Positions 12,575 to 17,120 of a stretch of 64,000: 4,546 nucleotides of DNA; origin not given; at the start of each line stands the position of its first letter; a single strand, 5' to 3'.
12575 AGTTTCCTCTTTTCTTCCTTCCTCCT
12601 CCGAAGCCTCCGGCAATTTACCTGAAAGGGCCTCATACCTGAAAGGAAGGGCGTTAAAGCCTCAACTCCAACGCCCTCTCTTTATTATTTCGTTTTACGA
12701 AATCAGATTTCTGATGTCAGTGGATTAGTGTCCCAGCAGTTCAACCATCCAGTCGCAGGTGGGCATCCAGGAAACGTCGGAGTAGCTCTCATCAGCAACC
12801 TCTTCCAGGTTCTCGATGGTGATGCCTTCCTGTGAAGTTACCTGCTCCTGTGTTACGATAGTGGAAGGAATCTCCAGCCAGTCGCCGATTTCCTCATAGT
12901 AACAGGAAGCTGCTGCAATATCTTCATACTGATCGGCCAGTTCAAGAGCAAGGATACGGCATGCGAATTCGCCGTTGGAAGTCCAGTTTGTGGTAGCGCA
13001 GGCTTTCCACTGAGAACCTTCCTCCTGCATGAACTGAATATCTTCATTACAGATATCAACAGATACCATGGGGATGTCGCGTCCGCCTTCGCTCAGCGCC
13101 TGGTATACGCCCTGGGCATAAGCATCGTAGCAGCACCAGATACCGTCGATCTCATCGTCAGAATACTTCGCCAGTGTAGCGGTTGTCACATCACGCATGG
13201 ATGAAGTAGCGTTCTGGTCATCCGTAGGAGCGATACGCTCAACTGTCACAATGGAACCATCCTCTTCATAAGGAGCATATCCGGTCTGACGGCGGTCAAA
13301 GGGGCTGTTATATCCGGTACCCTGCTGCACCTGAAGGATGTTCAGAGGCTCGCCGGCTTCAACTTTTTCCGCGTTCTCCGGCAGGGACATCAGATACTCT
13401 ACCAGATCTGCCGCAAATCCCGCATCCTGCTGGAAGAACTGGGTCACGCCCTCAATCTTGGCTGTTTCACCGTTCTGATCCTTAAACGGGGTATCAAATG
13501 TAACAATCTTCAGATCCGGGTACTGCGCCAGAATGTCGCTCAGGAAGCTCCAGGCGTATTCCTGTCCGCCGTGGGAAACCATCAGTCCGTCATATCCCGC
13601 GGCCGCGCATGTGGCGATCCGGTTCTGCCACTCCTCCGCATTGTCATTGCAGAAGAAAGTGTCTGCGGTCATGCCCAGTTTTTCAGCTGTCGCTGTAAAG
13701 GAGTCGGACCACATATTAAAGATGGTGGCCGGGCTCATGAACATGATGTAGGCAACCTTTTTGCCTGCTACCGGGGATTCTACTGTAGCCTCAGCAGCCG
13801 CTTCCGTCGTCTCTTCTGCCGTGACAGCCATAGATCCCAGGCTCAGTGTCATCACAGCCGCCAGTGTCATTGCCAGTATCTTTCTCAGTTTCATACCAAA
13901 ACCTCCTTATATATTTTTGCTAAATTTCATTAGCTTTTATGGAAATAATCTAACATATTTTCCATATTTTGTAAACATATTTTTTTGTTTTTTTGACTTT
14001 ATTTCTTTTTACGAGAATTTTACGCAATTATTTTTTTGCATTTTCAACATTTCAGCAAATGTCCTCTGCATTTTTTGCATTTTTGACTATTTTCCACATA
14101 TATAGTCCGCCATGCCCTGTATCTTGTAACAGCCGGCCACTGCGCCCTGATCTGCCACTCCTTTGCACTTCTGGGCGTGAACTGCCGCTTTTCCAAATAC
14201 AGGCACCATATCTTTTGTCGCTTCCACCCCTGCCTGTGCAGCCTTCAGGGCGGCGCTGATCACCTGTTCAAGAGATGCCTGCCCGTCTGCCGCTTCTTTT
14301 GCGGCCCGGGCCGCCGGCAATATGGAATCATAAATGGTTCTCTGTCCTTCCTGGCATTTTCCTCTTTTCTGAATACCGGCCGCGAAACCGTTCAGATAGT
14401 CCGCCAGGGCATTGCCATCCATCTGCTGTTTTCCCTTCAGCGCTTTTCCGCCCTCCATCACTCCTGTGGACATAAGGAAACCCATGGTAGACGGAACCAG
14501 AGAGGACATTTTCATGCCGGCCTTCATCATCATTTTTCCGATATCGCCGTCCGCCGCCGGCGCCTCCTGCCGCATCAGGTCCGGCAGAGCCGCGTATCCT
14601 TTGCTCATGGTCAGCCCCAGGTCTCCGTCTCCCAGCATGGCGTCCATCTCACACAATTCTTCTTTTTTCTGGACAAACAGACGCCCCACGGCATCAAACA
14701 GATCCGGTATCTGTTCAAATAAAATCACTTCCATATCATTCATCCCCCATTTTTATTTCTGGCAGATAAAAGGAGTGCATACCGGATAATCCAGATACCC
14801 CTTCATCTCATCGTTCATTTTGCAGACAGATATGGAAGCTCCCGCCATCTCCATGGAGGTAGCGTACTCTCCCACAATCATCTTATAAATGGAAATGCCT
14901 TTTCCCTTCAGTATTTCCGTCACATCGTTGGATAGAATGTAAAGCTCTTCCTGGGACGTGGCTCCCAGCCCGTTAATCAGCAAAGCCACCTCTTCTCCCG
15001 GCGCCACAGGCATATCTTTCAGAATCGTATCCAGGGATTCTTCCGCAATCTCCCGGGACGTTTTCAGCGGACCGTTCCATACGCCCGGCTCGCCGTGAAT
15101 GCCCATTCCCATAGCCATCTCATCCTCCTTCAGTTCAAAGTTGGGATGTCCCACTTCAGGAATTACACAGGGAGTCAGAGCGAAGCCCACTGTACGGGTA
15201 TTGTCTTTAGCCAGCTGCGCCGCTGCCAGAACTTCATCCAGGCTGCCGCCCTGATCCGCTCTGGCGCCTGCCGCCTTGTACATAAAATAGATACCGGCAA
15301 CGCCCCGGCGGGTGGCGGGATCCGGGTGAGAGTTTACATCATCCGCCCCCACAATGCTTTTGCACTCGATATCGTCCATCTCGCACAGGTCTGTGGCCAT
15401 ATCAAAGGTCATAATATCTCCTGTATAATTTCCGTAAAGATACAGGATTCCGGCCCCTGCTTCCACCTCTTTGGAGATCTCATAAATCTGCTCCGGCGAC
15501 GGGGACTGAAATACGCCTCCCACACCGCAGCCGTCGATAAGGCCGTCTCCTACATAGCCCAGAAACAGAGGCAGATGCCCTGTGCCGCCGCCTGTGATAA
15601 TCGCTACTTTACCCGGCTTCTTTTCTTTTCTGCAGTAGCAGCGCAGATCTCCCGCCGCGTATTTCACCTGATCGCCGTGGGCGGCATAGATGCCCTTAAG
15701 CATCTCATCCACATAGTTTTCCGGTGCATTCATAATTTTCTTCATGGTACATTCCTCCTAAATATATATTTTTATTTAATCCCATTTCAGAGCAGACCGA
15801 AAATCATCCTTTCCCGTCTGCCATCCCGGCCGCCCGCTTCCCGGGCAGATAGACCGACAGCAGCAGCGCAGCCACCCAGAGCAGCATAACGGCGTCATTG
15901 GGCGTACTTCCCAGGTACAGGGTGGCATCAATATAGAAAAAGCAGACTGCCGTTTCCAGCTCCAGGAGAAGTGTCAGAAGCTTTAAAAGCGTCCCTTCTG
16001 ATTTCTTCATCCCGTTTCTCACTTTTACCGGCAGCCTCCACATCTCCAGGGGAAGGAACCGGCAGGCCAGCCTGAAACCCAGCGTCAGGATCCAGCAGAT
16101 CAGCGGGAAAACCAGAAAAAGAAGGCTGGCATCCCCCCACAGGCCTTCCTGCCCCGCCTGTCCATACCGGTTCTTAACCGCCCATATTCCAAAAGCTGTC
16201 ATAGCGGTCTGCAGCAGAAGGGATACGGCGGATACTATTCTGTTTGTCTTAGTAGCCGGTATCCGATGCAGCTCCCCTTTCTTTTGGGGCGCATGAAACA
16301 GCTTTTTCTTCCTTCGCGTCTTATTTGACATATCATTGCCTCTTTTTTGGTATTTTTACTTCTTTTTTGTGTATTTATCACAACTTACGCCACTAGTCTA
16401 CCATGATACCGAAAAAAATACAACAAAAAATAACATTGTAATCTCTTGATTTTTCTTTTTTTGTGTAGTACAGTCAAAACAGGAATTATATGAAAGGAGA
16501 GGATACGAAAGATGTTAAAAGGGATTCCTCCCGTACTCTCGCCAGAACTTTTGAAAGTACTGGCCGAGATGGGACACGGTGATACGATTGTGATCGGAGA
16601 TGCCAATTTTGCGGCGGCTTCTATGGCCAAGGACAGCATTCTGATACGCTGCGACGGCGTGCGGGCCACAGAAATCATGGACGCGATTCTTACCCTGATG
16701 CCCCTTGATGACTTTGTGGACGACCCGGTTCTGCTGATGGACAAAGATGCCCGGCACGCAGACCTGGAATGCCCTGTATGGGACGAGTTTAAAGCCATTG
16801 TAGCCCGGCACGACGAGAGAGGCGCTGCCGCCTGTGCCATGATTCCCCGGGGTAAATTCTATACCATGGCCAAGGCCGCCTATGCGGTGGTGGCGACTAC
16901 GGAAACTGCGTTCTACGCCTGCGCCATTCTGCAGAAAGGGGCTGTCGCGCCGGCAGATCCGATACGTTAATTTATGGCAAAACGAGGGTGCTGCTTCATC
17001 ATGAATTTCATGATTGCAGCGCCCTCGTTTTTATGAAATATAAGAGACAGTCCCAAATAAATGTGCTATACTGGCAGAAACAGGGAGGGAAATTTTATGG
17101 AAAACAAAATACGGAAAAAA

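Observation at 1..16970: Aldolase-type microcompartment wired to MtnK/MtnA-type enzymes: a candidate encapsulated DHAP-shunt pathway for 5-deoxy-pentoses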

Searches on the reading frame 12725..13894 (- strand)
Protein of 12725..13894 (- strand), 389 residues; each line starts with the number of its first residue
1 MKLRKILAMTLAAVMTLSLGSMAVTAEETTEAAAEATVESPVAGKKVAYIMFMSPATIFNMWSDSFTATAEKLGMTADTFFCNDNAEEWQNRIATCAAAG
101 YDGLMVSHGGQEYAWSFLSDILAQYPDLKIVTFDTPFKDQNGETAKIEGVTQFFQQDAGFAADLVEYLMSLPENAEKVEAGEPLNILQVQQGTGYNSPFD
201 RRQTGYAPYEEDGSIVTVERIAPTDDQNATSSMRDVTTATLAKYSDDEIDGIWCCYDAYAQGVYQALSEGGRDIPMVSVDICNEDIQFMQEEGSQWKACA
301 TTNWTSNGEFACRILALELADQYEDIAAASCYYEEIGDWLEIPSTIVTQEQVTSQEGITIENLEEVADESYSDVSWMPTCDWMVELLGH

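Call 4: search_protein_families(library=pfam, proteins=[window:12725-13894:-])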
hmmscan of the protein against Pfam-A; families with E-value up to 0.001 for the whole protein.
window:12725-13894:- (389 aa): 2 families
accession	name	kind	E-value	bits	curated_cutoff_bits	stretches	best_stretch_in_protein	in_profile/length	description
PF13407.12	Peripla_BP_4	-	1e-12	48.6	35.1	1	57-316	11-251/258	Periplasmic binding protein domain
PF13377.12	Peripla_BP_3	-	8.1e-05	23.2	26.5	0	197-275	24-102/167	Periplasmic binding protein-like domain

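Call 7: search_protein_families(library=ncbifam, proteins=[window:12725-13894:-], max_evalue=0.001)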
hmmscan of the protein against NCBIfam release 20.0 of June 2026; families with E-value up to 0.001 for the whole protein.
window:12725-13894:- (389 aa): 1 family
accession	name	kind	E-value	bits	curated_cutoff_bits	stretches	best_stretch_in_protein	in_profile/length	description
NF007254.0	PRK09701.1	equivalog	0.00017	20.8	335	1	193-293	166-262/311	D-allose transporter substrate-binding protein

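Call 58: search_solved_structures(query=window:12725-13894:-, max_evalue=0.01)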
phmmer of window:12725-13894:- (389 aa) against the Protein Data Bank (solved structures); distinct sequences matched with E-value up to 0.01: 5.
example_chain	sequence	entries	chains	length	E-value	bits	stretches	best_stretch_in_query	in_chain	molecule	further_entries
5ulb_A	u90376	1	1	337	1.1e-23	87.3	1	68-322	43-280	Putative sugar ABC transporter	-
4ry8_A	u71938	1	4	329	2.7e-06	30.1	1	68-316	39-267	Periplasmic binding protein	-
3l49_A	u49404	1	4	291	0.00055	22.4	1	222-322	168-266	ABC sugar (Ribose) transporter, periplasmic substrate-binding subunit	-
2fn9_A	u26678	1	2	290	0.0058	19.1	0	59-323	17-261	ribose ABC transporter, periplasmic ribose-binding protein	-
2fn8_A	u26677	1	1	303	0.0082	18.6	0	60-323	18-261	ribose ABC transporter, periplasmic ribose-binding protein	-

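Call 61: find_homologous_proteins(query=window:12725-13894:-, max_evalue=1e-10)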
Query window:12725-13894:- (389 aa): 918 proteins with E <= 1e-10 among 8000 candidates; the best 120 are listed.
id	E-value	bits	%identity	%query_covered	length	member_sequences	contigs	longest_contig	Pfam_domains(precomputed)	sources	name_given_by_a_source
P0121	9.5e-218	741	84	100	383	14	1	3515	PF13377.13,PF13407.13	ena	-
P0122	1.3e-217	740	91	91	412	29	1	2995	PF13407.13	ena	-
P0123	1.2e-216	737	85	100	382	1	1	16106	PF13407.13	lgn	-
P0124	3.0e-216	736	84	100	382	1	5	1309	PF13407.13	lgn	-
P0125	8.2e-216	734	84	100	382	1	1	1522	PF13407.13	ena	-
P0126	1.8e-215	733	81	99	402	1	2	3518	PF13407.13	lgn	-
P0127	6.1e-215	732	81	99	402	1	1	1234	PF13407.13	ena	-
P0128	6.8e-215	731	83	100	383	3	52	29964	PF13377.13,PF13407.13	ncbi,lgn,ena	-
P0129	8.4e-215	731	83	100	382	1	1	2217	PF13377.13,PF13407.13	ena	-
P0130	1.6e-214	730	83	100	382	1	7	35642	PF13377.13,PF13407.13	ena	-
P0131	2.7e-214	729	89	92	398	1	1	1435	PF13377.13,PF13407.13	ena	-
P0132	6.1e-214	728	80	99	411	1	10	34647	PF13377.13,PF13407.13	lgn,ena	-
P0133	8.6e-214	728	80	99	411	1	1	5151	PF13377.13,PF13407.13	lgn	-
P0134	8.9e-214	728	80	99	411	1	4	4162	PF13377.13,PF13407.13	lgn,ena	-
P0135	1.2e-213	727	80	99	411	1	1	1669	PF13377.13,PF13407.13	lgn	-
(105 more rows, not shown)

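Call 73: predict_structure(alignment_id=A2)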
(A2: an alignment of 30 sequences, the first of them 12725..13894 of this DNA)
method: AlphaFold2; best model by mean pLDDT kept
length: 389 residues; sequences in the alignment: 30
mean_pLDDT: 87.4   pTM: 0.82
mean pLDDT of the five models: 87.4, 86.7, 86.1, 83.7, 83.7
residues with pLDDT >= 90: 270; 70-90: 74; 50-70: 11; < 50: 34
segments of 3 or more residues with pLDDT < 50: 1-5, 7-35
pLDDT, mean of each block of 10 residues (from residue 1): 45 39 36 62 98 90 96 98 94 98 91 89 97 83 83 88 96 96 96 66 91 97 87 96 96 90 97 95 95 95 91 97 94 78 93 96 94 93 95
secondary structure, 60 per line:
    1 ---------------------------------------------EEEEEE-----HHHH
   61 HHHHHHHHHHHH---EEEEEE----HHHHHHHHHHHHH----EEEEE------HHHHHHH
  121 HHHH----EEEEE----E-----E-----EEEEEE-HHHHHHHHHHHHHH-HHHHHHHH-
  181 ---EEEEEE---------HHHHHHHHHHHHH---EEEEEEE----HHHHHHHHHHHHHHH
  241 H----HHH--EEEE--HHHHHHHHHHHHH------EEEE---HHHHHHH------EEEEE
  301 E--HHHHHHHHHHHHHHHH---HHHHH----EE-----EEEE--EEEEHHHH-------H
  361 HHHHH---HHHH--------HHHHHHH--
elements in order: E46-51 H57-72 E76-81 H86-98 E103-107 H114-124 E129-133 E150-155 H157-170 H172-179 E184-189 H199-211 E215-221 H226-241 E251-254 H257-269 E276-279 H283-289 E296-301 H304-319 H323-327 E339-342 E345-348 H349-352 H360-365 H369-372 H381-387

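Call 76: fold_search(model_id=the predicted structure, library=pdb)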
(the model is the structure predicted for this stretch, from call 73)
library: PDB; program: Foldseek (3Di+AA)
matches with E <= 10: 1794; with E <= 0.001: 634
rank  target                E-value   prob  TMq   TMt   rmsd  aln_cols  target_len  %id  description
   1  5ulb                  1.5e-24  1.00  0.65  0.74   4.4       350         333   25  Crystal structure of sugar ABC transporter from Yersinia enterocolitica subsp. enterocolitica 8081 (released 2018-09-12)
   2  4ry8_B                3.4e-21  1.00  0.63  0.75   4.4       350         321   17  Crystal structure of 5-methylthioribose transporter solute binding protein TLET_1677 from Thermotoga lettingae TMO TAR (released 2014-12-24)
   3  4ry8_C                4.9e-21  1.00  0.66  0.78   4.4       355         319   17  Crystal structure of 5-methylthioribose transporter solute binding protein TLET_1677 from Thermotoga lettingae TMO TAR (released 2014-12-24)
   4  4ry8_A                9.4e-21  1.00  0.63  0.76   4.5       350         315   17  Crystal structure of 5-methylthioribose transporter solute binding protein TLET_1677 from Thermotoga lettingae TMO TAR (released 2014-12-24)
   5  4wt7_A                1.1e-16  1.00  0.60  0.76   4.4       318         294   16  Crystal structure of an ABC transporter solute binding protein (IPR025997) from Agrobacterium vitis (Avi_5165, Target  (released 2014-11-12)
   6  6hbm_A                1.1e-16  1.00  0.56  0.68   5.8       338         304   16  Crystal structure of MSMEG_1712 from Mycobacterium smegmatis in complex with alpha-L-arabinofuranose (released 2019-05-01)
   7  2vk2                  1.2e-16  1.00  0.57  0.72   5.3       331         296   15  Crystal structure of a galactofuranose binding protein (released 2009-05-19)
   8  4wt7_B                2.5e-16  1.00  0.59  0.76   4.6       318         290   16  Crystal structure of an ABC transporter solute binding protein (IPR025997) from Agrobacterium vitis (Avi_5165, Target  (released 2014-11-12)
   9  3l49_A                1.5e-15  1.00  0.59  0.79   4.1       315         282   20  CRYSTAL STRUCTURE OF ABC SUGAR TRANSPORTER SUBUNIT FROM Rhodobacter sphaeroides 2.4.1 (released 2010-01-05)
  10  6hbd_A                1.7e-15  1.00  0.57  0.70   5.3       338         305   16  Crystal structure of MSMEG_1712 from Mycobacterium smegmatis in complex with Beta-D-Galactofuranose (released 2019-05-01)
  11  6hb0_A                2.8e-15  1.00  0.53  0.66   5.5       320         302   17  Crystal structure of MSMEG_1712 from Mycobacterium smegmatis (released 2019-05-01)
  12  2fn9_A                4.0e-15  1.00  0.58  0.78   4.7       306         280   18  Thermotoga maritima Ribose Binding Protein Unliganded Form (released 2007-01-16)
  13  4ry0                  4.0e-15  1.00  0.55  0.72   5.4       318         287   17  Crystal structure of ribose transporter solute binding protein RHE_PF00037 from Rhizobium etli CFN 42, TARGET EFI-511357 (released 2014-12-24)
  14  6sw4_B                5.7e-15  1.00  0.61  0.78   4.7       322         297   13  The structure of AraP, an arabinose binding protein from Geobacillus stearothermophilus (released 2020-10-14)
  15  5ocp_A                6.4e-15  1.00  0.57  0.72   4.8       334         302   16  The periplasmic binding protein component of the arabinose ABC transporter from Shewanella sp. ANA-3 bound to alpha an (released 2018-08-01)
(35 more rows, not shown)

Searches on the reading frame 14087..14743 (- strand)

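Call 4: search_protein_families(library=pfam, proteins=[window:14087-14743:-])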
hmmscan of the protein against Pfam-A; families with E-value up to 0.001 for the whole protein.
window:14087-14743:- (218 aa): 1 family
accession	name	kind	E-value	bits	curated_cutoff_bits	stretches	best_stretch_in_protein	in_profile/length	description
PF02734.22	Dak2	-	5.7e-37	127.7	27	1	37-212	2-173/174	DAK2 domain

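Call 91: search_protein_families(library=ncbifam, proteins=[window:14087-14743:-], max_evalue=0.00001)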
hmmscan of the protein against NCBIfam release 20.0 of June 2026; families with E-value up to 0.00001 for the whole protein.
window:14087-14743:- (218 aa): 3 families
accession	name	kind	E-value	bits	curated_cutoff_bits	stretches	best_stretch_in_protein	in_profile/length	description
NF011049.0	PRK14479.1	subfamily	6.2e-37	127.4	492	1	10-212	362-563/568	dihydroxyacetone kinase family protein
TIGR02365.1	dha_L_ycgS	equivalog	4.1e-29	101.7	138.3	1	16-211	5-194/196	dihydroxyacetone kinase subunit DhaL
TIGR02361.1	dak_ATP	equivalog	4.5e-19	68.5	574.95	1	21-211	394-582/583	glycerone kinase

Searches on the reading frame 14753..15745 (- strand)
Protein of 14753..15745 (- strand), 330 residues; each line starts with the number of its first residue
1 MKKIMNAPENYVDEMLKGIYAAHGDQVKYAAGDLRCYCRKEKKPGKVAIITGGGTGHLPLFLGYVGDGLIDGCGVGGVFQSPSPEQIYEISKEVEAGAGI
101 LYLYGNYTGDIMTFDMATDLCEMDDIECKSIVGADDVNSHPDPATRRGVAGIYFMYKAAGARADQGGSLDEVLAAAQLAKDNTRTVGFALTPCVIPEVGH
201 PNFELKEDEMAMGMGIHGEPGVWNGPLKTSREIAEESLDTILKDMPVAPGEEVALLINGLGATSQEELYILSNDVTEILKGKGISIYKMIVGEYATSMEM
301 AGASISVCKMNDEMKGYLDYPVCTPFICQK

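Call 4: search_protein_families(library=pfam, proteins=[window:14753-15745:-])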
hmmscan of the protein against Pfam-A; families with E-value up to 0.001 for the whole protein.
window:14753-15745:- (330 aa): 1 family
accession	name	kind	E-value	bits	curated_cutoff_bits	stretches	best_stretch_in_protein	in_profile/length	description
PF02733.22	Dak1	-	2e-111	372.3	31.4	1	17-325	1-312/313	Dak1 domain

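Call 91: search_protein_families(library=ncbifam, proteins=[window:14753-15745:-], max_evalue=0.00001)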
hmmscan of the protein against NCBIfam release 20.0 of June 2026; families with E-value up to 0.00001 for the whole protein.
window:14753-15745:- (330 aa): 4 families
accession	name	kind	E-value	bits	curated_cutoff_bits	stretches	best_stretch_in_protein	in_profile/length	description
NF011049.0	PRK14479.1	subfamily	1.6e-116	390.2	492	1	1-325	1-325/568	dihydroxyacetone kinase family protein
TIGR02363.1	dhaK1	equivalog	2.7e-104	348.8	406.25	1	1-325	1-327/329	dihydroxyacetone kinase subunit DhaK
TIGR02361.1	dak_ATP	equivalog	1.2e-71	242.1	574.95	1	2-325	1-341/583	glycerone kinase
TIGR02362.1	dhaK1b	equivalog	1.6e-63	214.8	413.25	1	3-314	1-312/326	DhaKLM operon coactivator DhaQ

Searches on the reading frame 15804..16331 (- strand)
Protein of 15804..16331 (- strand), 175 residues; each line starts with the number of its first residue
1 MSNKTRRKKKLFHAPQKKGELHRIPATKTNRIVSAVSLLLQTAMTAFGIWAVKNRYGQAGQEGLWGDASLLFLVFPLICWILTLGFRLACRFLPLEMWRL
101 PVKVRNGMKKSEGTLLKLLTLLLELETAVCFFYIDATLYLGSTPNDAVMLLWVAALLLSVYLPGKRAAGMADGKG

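Call 4: search_protein_families(library=pfam, proteins=[window:15804-16331:-])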
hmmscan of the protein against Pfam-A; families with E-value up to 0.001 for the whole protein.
window:15804-16331:- (175 aa): 0 families

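Call 7: search_protein_families(library=ncbifam, proteins=[window:15804-16331:-], max_evalue=0.001)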
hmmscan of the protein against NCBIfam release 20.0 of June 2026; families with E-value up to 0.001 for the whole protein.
window:15804-16331:- (175 aa): 0 families

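Call 64: search_protein_families(library=pfam, proteins=[window:15804-16331:-], max_evalue=0.1)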
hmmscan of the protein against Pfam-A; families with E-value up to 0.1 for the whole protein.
window:15804-16331:- (175 aa): 0 families

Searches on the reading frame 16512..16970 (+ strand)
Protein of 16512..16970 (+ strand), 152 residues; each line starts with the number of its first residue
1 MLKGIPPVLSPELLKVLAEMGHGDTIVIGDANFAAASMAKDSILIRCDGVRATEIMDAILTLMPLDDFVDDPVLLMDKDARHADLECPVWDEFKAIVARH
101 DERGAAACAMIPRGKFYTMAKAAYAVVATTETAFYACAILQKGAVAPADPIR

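Call 35: search_protein_families(library=pfam, proteins=[window:16512-16970:+], max_evalue=0.00001)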
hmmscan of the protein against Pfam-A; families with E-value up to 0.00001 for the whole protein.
window:16512-16970:+ (152 aa): 1 family
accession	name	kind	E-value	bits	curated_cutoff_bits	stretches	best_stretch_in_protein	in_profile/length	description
PF05025.18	RbsD_FucU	-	7.2e-40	137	25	1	3-144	1-137/138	RbsD / FucU transport protein family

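Call 59: search_solved_structures(query=window:16512-16970:+, max_evalue=0.01)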
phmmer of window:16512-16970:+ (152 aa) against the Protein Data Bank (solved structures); distinct sequences matched with E-value up to 0.01: 6.
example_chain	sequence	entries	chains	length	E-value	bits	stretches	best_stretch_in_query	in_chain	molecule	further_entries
3mvk_A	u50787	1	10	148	9e-43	149.1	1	1-148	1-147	protein FucU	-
4a34_A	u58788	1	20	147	3e-32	114.9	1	1-149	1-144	RBSD/FUCU TRANSPORT PROTEIN FAMILY PROTEIN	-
2wcu_A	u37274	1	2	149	4.9e-31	111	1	2-144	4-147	PROTEIN FUCU HOMOLOG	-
2ob5_A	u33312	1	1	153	3.6e-22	82.2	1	1-147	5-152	Hypothetical protein Atu2016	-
2wcv_A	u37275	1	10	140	2.5e-21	79.5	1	1-144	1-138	L-FUCOSE MUTAROTASE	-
1ogc_A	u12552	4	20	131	0.00081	22.7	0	8-143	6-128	HIGH AFFINITY RIBOSE TRANSPORT PROTEIN RBSD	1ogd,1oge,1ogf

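Call 91: search_protein_families(library=ncbifam, proteins=[window:16512-16970:+], max_evalue=0.00001)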
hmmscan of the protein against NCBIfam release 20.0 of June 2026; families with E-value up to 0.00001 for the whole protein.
window:16512-16970:+ (152 aa): 2 families
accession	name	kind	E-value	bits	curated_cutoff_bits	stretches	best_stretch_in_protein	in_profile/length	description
NF011949.0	PRK15420.1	equivalog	1e-27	96.9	141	1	1-144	1-138/140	L-fucose mutarotase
NF008761.0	PRK11797.1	equivalog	2.1e-07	31.3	93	1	8-144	6-137/139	D-ribose pyranase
